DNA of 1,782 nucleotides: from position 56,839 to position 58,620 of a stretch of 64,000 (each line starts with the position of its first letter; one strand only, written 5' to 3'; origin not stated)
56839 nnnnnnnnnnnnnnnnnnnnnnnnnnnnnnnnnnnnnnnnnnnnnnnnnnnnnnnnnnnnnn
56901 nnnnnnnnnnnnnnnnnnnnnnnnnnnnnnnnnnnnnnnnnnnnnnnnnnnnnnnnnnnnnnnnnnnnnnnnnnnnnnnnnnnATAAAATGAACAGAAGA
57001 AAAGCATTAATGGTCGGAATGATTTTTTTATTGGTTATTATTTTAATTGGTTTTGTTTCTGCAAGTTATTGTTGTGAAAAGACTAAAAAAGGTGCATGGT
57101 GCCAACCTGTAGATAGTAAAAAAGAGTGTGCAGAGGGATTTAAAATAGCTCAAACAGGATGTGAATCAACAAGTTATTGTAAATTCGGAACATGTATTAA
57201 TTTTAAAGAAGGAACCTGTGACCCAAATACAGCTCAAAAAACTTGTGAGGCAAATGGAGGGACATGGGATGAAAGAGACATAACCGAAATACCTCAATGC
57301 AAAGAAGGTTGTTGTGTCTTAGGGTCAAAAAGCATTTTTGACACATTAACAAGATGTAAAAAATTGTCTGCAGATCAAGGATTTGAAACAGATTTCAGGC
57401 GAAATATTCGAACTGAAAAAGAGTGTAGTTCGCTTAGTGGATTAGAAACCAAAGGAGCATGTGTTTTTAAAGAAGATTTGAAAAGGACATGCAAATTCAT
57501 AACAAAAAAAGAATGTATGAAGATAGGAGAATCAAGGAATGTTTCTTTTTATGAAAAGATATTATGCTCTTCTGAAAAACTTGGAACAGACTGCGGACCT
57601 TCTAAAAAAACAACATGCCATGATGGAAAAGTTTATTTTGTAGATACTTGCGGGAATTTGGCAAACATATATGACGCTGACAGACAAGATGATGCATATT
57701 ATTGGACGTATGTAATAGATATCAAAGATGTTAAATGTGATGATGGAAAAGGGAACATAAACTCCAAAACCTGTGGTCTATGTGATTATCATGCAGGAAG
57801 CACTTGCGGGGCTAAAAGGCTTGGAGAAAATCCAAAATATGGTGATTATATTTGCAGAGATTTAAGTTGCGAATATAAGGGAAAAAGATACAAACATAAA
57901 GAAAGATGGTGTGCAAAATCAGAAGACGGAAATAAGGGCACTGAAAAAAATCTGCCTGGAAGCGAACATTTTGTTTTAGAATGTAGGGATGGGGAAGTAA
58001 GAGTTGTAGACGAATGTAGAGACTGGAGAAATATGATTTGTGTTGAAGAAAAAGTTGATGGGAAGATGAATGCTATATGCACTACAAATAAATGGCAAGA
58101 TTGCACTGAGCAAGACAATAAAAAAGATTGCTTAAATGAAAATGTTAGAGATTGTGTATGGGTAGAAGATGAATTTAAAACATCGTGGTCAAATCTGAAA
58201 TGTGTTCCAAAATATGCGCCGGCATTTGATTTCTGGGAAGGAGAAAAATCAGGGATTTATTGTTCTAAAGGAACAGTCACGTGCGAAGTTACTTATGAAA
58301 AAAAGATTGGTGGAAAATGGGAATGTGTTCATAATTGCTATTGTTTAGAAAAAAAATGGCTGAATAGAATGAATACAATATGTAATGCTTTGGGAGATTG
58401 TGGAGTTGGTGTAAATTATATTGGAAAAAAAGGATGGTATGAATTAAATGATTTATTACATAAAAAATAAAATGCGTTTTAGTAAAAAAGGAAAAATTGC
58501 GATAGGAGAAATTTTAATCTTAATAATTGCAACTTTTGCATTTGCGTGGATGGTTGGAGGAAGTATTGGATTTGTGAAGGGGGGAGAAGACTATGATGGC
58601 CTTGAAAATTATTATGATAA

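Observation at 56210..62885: Translationally coupled 7-gene operon of type-IV-pilin-like proteins with giant members and no assembly machinery in view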

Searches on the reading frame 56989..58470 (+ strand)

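Call 6: search_protein_families(library=pfam, proteins=[window:56989-58470:+], max_evalue=1)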
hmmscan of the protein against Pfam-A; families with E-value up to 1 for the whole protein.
window:56989-58470:+ (493 aa): 1 family
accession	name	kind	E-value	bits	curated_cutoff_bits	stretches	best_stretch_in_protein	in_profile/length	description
PF12911.12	OppC_N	-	0.5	10.7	23.9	1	3-23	12-32/53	N-terminal TM domain of oligopeptide transport permease C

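Call 7: search_protein_families(library=ncbifam, proteins=[window:56989-58470:+], max_evalue=1)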
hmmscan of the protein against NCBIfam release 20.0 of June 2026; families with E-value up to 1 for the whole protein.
window:56989-58470:+ (493 aa): 0 families
